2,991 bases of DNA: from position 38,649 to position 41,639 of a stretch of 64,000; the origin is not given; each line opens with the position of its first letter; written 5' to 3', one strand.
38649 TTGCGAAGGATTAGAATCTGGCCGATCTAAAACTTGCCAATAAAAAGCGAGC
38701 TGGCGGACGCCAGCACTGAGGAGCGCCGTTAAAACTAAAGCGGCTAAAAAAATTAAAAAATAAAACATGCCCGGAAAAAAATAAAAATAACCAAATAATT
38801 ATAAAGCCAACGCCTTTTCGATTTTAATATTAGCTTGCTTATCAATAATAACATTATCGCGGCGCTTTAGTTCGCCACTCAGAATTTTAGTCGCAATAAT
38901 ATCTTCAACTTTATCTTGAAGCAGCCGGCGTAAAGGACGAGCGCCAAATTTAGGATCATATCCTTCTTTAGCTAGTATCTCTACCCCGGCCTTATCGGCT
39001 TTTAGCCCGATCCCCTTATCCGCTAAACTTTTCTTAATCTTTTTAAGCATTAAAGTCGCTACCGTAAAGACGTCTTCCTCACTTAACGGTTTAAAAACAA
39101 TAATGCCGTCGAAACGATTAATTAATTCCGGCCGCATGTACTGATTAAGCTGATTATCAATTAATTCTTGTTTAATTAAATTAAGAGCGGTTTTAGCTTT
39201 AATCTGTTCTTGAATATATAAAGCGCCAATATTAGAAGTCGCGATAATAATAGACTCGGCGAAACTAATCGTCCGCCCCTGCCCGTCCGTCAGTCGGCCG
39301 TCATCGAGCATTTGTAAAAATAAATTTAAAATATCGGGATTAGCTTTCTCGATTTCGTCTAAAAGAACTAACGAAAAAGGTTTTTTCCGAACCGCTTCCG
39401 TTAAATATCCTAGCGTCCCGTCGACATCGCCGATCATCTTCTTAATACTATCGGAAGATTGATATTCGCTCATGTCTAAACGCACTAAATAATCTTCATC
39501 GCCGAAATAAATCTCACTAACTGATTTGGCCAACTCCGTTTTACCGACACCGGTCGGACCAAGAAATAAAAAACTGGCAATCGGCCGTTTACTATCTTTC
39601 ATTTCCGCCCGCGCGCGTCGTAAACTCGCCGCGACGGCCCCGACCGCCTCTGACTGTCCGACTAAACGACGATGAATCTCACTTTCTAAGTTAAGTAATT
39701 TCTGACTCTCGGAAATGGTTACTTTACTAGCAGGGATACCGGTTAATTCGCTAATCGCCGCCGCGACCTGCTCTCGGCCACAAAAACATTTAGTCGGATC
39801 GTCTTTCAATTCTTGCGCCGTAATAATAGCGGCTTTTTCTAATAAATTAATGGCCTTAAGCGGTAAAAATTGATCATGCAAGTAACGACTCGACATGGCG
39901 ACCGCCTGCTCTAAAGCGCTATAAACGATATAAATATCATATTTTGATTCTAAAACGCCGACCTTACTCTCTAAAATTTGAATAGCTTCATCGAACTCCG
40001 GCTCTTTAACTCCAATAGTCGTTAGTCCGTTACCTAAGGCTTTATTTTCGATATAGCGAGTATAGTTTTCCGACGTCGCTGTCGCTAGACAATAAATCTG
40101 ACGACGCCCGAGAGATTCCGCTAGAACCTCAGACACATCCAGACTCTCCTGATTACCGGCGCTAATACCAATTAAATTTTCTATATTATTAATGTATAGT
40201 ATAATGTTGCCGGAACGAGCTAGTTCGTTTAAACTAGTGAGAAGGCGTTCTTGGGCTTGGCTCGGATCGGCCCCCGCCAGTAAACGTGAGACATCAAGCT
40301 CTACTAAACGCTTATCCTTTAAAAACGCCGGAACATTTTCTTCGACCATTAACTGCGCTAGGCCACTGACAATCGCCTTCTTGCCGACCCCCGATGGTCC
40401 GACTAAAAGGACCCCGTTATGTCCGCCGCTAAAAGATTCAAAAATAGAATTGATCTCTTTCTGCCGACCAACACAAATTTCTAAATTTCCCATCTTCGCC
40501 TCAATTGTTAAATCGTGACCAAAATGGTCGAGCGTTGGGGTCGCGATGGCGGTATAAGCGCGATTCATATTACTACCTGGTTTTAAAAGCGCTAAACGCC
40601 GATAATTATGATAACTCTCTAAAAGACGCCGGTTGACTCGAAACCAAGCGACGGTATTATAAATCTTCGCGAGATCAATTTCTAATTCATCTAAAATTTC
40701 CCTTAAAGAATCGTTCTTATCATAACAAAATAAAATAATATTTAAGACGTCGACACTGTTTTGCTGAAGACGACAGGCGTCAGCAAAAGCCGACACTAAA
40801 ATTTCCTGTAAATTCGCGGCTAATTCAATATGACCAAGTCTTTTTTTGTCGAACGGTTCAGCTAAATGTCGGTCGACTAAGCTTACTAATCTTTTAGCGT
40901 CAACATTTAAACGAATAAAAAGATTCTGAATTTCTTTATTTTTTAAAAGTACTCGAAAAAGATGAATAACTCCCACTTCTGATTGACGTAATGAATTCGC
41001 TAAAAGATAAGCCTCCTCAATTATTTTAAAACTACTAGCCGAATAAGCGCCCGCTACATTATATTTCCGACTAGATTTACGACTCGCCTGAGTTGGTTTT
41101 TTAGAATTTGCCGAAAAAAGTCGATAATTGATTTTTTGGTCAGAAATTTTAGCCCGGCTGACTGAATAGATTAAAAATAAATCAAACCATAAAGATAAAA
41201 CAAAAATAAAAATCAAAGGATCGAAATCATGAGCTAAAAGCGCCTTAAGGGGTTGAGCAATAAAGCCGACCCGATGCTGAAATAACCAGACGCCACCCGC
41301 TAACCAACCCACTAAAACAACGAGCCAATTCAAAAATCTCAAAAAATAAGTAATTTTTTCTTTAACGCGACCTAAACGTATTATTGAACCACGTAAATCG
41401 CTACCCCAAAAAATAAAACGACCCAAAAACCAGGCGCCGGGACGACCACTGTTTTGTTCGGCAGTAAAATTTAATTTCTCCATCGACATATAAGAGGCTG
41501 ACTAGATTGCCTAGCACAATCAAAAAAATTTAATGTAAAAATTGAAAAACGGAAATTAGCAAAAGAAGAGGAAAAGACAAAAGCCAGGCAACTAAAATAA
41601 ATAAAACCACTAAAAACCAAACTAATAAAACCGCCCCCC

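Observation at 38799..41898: Membrane-tethered Hsp100/Clp paralog with a dead D1 ATPase, paired with a small membrane protein, back-to-back with canonical clpB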

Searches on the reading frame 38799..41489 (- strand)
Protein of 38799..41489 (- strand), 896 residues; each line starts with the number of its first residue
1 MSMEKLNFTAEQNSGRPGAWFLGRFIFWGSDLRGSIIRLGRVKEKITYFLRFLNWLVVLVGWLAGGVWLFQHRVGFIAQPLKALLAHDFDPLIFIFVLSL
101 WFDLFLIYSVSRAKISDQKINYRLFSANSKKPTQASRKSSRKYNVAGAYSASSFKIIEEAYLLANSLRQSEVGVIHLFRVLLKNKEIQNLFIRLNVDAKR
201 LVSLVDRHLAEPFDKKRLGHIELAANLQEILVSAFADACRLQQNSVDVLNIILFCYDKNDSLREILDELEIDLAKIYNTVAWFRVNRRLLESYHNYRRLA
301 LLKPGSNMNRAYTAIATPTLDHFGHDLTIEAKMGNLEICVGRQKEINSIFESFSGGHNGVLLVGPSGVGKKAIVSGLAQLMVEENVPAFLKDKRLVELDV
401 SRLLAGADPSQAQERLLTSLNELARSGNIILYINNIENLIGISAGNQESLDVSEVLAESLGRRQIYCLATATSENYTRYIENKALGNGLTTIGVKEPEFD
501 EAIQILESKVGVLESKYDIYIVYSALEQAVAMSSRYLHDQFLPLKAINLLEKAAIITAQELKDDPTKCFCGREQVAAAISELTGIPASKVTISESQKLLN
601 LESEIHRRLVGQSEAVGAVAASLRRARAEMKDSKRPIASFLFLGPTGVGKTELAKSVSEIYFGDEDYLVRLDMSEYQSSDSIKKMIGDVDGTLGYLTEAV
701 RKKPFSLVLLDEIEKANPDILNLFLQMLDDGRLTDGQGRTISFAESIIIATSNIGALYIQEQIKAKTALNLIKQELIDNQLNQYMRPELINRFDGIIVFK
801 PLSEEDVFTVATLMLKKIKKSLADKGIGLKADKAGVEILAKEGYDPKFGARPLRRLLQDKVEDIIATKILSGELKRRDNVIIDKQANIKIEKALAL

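Call 3: search_protein_families(library=pfam, proteins=[window:38799-41489:-], max_evalue=0.01)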
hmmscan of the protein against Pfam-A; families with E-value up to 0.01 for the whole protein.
window:38799-41489:- (896 aa): 24 families
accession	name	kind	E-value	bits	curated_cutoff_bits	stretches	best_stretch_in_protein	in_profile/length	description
PF07724.20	AAA_2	-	4.7e-51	173.6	27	1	635-794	1-164/166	AAA domain (Cdc48 subfamily)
PF10431.15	ClpB_D2-small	-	2.3e-22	79.2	21.9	1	802-881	1-80/81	C-terminal, D2-small domain, of ClpB protein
PF00004.35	AAA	-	1e-15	58.8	21.2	2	641-753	2-109/131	ATPase family associated with various cellular activities (AAA)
PF07728.20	AAA_5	-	1.8e-15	57.6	22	1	640-758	2-126/139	AAA domain (dynein-related subfamily)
PF17871.7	AAA_lid_9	-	9.9e-12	45.1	22.8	1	500-568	3-71/104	AAA lid domain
PF13191.12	AAA_16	-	2.5e-07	31.8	32.6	1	339-389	2-55/167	AAA ATPase domain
PF00158.32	Sigma54_activat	-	3.1e-06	27.4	20.2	1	622-753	7-143/168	Sigma-54 interaction domain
PF12775.13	AAA_7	-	3.1e-06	27.3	25.8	0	639-686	35-82/181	P-loop containing dynein motor region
PF20703.3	nSTAND1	-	6e-06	26.6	27.1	1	340-507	17-197/379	Novel STAND NTPase 1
PF02861.25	Clp_N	-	1.2e-05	25.8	20.7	1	160-209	1-52/53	Clp amino terminal domain, pathogenicity island component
PF01078.27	Mg_chelatase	-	3.1e-05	23.9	20.3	0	340-384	6-49/207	Magnesium chelatase, subunit ChlI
PF20030.5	bpMoxR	-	3.6e-05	23.4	27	0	641-753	35-145/205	MoxR domain in the MoxR-vWA-beta-propeller ternary systems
PF13401.12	AAA_22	-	0.00017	22.3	27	0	641-730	9-110/130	AAA domain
PF13238.12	AAA_18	-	0.00081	20.3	29.4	0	643-680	4-44/128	AAA domain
PF01695.23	IstB_IS21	-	0.0015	18.5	24.1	0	640-657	95-112/238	IstB-like ATP binding protein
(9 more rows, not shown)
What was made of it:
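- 40590..41060 (-): Clp_N-type N domain (residues about 144-300). Pfam PF02861 at 160-209 (call 3).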

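Call 4: search_protein_families(library=ncbifam, proteins=[window:38799-41489:-], max_evalue=0.01)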
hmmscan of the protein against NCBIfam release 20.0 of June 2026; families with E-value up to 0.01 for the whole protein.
window:38799-41489:- (896 aa): 30 families (the best 25 are shown)
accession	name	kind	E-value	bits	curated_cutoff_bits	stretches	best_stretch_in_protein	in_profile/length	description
TIGR03346.1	chaperone_ClpB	equivalog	5.9e-167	557.5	1232.1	2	572-886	530-847/853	ATP-dependent chaperone ClpB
TIGR02639.1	ClpA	equivalog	6.8e-139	464.3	993.15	1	155-882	7-732/734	ATP-dependent Clp protease ATP-binding subunit ClpA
NF033606.1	heat_AAA_ClpK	exception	2.2e-137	459.4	1900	2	573-882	579-896/949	heat shock survival AAA family ATPase ClpK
NF008118.0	PRK10865.1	equivalog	2.8e-136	455.6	1417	2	574-885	535-849/857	ATP-dependent chaperone ClpB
NF033607.0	disagg_AAA_ClpG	exception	3.6e-131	438.9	1900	2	573-882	558-874/932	AAA family protein disaggregase ClpG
TIGR03345.1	VI_ClpV1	equivalog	7.4e-128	428.1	884.95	2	572-875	531-841/852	type VI secretion system ATPase TssH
NF008263.0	PRK11034.1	equivalog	1.2e-96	324.4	1350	1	306-884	155-735/758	ATP-dependent Clp protease ATP-binding subunit ClpA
NF003745.1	PRK05342.1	equivalog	4.8e-11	42.2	359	1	760-885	270-397/418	ATP-dependent Clp protease ATP-binding subunit ClpX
NF001679.0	PRK00440.1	equivalog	1.3e-06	27.7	303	1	635-715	37-114/322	replication factor C small subunit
TIGR00382.1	clpX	equivalog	1.5e-06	27.5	370.75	1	752-886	270-404/414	ATP-dependent protease ATP-binding subunit ClpX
NF003229.0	PRK04195.1-5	equivalog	2.3e-06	26.6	280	1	631-714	41-113/413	replication factor C large subunit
NF003233.0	PRK04195.2-3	equivalog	2.9e-06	26.4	471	1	635-713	36-105/504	replication factor C large subunit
TIGR00390.1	hslU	equivalog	1.9e-05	23.8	362.45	1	603-660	8-70/441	ATP-dependent protease ATPase subunit HslU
NF038214.1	IS21_help_AAA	equivalog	6.6e-05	22.7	200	0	356-397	89-131/232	IS21-like element helper ATPase IstB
NF003230.0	PRK04195.1-6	equivalog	0.0001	21.2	441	0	640-690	42-89/494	replication factor C large subunit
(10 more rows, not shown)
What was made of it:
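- On ClpB (TIGR03346 equivalog): 557.5 bits against a cut-off of 1232.1, in two stretches (call 4).
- On ClpC / ClpA / ClpE (ClpP-coupled unfoldases): PRK11034 gives 324 bits against 1350 (call 4).
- On ClpV / TssH: 428 bits against a cut-off of 885 (call 4).
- Closest known: ClpC / ClpB. Different: It scores far below every NCBIfam equivalog cut-off (call 4).
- Closest known: ClpA. Same: The ClpA model aligns in a single stretch (call 4).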
